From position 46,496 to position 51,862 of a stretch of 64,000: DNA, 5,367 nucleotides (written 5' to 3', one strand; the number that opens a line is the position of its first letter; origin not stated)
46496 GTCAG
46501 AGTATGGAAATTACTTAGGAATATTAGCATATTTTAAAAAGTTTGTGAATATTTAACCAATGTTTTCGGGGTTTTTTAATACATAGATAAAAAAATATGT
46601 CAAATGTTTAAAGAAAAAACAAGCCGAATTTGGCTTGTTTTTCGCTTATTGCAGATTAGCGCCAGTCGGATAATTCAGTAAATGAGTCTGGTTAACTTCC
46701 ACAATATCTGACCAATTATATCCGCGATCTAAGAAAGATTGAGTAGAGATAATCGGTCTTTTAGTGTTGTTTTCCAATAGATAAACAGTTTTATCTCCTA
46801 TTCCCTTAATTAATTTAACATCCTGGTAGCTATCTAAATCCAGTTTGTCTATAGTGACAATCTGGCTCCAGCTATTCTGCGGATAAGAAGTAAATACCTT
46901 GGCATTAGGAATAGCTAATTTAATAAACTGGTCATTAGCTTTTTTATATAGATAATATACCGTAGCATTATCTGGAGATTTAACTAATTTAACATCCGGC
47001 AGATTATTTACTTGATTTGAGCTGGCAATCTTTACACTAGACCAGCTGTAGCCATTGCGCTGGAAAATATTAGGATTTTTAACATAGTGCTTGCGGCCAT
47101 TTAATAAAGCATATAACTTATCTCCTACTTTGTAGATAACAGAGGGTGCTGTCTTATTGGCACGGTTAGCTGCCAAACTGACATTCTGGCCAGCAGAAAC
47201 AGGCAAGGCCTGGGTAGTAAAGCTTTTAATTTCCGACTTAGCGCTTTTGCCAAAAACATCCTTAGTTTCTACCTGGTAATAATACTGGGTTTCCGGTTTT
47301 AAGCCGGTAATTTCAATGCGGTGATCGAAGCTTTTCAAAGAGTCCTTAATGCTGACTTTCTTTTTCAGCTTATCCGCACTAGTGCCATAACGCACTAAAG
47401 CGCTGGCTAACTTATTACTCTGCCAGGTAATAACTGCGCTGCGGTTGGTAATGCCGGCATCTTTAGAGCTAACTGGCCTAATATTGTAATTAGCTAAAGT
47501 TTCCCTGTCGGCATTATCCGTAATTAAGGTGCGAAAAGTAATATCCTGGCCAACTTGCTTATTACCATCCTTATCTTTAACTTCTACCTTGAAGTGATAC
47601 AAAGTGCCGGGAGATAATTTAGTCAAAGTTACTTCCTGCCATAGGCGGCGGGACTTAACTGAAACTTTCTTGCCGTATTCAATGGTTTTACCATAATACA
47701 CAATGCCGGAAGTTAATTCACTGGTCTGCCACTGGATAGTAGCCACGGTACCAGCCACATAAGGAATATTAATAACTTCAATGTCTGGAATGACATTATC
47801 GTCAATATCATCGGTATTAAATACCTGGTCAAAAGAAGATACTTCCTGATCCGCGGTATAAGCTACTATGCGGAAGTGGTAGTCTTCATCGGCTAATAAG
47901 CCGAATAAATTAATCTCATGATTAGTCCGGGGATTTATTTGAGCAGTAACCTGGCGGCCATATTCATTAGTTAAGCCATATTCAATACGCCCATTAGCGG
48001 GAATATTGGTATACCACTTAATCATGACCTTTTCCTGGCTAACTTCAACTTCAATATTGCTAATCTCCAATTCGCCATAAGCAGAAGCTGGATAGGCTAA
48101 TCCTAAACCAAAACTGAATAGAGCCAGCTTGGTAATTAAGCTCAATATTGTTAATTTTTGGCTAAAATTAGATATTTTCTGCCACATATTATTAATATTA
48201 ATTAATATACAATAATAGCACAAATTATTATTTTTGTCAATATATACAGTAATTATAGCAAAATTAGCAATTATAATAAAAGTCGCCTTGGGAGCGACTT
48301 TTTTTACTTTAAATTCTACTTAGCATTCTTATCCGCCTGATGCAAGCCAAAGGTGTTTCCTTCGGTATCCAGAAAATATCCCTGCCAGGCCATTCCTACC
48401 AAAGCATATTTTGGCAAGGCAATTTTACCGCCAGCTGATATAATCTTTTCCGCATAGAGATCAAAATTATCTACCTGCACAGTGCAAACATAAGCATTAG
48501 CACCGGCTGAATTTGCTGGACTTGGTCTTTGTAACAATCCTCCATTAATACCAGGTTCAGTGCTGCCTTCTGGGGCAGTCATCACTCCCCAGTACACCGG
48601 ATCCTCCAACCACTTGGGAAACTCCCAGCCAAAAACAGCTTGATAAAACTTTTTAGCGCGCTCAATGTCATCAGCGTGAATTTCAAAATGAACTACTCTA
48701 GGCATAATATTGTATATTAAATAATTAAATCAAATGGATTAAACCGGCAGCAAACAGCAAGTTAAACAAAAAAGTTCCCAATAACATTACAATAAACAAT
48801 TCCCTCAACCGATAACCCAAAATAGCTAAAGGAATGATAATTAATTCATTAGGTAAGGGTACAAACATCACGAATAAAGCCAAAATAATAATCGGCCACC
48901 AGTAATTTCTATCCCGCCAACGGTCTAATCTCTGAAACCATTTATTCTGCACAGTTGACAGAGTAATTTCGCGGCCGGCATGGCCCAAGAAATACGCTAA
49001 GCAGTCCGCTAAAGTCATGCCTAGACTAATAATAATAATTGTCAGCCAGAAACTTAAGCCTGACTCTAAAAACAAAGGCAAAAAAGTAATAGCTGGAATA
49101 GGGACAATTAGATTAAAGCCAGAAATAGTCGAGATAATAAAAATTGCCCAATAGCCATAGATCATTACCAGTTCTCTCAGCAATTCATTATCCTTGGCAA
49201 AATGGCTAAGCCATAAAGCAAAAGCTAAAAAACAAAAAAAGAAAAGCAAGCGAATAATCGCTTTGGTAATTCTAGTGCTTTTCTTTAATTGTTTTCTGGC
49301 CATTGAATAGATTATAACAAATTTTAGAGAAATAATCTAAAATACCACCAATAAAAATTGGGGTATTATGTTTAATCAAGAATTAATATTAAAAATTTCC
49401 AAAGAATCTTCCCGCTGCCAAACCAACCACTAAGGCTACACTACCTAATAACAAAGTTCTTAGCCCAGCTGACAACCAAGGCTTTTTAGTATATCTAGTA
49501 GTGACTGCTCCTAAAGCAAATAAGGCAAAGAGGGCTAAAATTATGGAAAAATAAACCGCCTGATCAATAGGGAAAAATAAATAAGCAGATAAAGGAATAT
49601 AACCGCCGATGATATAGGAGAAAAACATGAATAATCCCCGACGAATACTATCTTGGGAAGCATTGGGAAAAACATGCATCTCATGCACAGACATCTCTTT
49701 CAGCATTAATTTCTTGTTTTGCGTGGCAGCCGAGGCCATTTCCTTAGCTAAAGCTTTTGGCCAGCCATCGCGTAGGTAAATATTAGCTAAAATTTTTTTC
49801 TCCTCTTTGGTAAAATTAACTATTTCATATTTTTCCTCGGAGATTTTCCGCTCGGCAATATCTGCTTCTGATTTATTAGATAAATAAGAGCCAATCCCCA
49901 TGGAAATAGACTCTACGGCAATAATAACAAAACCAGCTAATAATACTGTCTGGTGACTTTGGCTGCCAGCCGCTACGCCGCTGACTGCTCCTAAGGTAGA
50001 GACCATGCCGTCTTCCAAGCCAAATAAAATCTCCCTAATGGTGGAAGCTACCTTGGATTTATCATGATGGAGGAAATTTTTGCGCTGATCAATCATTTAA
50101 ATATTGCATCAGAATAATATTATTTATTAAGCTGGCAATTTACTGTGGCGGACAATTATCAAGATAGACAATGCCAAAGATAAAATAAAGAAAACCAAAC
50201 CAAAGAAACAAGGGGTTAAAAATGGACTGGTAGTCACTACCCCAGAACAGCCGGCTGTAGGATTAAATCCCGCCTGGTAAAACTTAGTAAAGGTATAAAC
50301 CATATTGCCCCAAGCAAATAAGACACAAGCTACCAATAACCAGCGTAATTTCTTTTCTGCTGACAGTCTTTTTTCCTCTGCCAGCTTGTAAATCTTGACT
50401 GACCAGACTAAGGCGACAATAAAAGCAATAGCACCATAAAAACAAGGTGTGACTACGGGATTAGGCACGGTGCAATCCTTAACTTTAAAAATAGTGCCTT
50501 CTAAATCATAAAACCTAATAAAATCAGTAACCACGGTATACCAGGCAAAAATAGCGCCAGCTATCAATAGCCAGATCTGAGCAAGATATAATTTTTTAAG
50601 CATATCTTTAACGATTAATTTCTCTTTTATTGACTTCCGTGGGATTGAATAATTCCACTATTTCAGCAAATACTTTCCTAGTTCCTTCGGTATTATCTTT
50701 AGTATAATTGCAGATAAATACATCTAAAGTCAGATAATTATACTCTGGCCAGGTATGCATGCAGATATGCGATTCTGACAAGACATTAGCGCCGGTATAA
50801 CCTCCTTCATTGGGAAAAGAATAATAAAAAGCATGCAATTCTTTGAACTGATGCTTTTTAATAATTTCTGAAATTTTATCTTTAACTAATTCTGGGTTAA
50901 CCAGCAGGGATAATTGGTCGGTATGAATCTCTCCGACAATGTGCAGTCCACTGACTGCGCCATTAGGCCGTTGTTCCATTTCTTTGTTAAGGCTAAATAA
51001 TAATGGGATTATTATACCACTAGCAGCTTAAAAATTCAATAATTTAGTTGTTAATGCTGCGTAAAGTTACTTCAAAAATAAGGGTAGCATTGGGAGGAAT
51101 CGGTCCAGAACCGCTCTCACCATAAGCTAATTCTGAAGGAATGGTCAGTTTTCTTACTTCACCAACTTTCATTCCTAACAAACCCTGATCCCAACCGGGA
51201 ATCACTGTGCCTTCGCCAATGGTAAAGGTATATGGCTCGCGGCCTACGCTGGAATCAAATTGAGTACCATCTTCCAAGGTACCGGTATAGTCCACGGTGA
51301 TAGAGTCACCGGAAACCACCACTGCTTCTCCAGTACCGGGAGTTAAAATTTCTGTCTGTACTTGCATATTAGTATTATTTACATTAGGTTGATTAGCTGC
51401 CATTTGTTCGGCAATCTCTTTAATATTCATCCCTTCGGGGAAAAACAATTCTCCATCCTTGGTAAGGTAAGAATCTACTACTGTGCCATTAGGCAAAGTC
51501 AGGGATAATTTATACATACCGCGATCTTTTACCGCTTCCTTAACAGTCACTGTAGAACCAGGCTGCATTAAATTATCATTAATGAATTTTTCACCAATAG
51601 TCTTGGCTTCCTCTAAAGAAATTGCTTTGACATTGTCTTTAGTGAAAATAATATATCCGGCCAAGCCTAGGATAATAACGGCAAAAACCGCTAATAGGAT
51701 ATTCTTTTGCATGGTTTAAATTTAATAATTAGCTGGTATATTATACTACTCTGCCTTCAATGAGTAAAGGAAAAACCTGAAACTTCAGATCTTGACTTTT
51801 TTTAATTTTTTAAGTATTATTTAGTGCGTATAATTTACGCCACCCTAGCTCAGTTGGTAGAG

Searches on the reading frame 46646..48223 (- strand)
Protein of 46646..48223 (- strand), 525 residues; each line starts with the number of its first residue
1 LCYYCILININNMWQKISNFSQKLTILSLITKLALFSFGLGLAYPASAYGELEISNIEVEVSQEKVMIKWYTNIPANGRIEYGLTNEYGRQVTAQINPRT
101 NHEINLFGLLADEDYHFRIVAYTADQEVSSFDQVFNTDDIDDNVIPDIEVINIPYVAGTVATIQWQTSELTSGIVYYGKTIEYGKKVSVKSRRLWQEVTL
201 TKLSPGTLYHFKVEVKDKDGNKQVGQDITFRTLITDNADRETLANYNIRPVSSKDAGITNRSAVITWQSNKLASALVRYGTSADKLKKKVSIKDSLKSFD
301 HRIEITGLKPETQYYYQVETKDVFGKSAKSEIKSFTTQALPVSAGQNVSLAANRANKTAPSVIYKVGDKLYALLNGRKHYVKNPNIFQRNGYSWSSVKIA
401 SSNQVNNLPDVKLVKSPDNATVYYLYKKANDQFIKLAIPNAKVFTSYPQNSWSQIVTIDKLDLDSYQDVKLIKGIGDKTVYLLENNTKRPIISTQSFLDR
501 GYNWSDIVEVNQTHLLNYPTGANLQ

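Call 13: search_protein_families(library=pfam, proteins=[window:46646-48223:-], max_evalue=0.001)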
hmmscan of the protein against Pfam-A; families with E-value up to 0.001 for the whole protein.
window:46646-48223:- (525 aa): 7 families
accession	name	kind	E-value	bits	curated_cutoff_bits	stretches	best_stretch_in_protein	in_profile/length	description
PF16656.11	Pur_ac_phosph_N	-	2.5e-25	89.3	30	2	259-337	11-93/93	Purple acid Phosphatase, N-terminal domain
PF00041.27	fn3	-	1e-16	61.4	25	1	159-229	14-82/84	Fibronectin type III domain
PF25788.1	Ig_Rha78A_N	-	1.7e-07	31.8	27.4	0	261-339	18-103/105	Rha78A-like, N-terminal immunoglobulin domain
PF16655.11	PhoD_N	-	2.7e-07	31.5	30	0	297-322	55-80/90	PhoD-like phosphatase, N-terminal domain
PF16893.11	fn3_2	-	8.5e-06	26.3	27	0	257-327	12-80/89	Fibronectin type III domain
PF25059.1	FN3_DSCAM-DSCAML_C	-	9.7e-06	26.3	39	0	185-233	34-80/89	DSCAM/DSCAML C-terminal Fn3-like domain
PF17425.8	Arylsulfotran_N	-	7.1e-05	23.3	24.2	0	261-333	12-84/88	Arylsulfotransferase Ig-like domain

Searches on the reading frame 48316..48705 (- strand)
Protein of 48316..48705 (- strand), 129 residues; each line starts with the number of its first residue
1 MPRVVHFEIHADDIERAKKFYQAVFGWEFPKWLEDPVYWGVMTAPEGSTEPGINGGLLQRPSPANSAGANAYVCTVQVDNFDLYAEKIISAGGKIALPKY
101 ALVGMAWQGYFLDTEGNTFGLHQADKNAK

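Call 58: search_protein_families(library=pfam, proteins=[window:48316-48705:-], max_evalue=0.001)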
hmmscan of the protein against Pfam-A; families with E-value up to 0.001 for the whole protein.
window:48316-48705:- (129 aa): 2 families
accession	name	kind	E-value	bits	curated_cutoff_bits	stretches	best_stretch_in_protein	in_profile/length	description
PF22677.2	Ble-like_N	-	2.6e-12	46.7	24.5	1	3-31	1-29/41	Bleomycin resistance protein-like N-terminal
PF00903.31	Glyoxalase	-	1.7e-07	32.1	20.6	1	3-119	1-119/121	Glyoxalase/Bleomycin resistance protein/Dioxygenase superfamily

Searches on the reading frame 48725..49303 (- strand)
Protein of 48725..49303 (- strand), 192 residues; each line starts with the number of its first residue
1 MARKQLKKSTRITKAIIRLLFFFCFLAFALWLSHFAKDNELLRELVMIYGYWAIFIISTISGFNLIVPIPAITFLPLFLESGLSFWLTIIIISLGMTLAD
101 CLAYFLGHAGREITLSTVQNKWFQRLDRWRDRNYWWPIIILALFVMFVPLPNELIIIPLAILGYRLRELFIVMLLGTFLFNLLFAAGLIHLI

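Call 58: search_protein_families(library=pfam, proteins=[window:48725-49303:-], max_evalue=0.001)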
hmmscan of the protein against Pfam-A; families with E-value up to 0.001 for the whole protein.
window:48725-49303:- (192 aa): 1 family
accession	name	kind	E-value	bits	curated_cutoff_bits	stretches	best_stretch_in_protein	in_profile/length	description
PF09335.16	VTT_dom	-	8.1e-11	42.9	33.9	1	84-185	15-118/123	VTT domain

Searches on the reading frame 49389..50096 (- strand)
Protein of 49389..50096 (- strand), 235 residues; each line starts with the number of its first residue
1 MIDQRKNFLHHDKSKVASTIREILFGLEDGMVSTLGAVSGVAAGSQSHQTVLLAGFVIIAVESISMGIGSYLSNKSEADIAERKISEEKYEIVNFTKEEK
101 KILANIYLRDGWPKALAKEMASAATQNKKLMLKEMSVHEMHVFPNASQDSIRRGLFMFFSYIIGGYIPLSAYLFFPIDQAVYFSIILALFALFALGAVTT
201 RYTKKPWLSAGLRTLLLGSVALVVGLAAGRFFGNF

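Call 58: search_protein_families(library=pfam, proteins=[window:49389-50096:-], max_evalue=0.001)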
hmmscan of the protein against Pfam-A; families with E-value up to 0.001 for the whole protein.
window:49389-50096:- (235 aa): 1 family
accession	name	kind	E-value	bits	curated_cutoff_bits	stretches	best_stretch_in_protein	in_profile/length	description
PF01988.24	VIT1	-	1.2e-52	179.2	28.1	1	20-230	1-214/214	VIT family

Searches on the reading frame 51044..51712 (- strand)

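Call 58: search_protein_families(library=pfam, proteins=[window:51044-51712:-], max_evalue=0.001)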
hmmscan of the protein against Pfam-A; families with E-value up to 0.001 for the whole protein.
window:51044-51712:- (222 aa): 1 family
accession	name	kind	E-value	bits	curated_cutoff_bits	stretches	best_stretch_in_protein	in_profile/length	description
PF00254.34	FKBP_C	-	3.9e-36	123.7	21.1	1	132-217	5-93/94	FKBP-type peptidyl-prolyl cis-trans isomerase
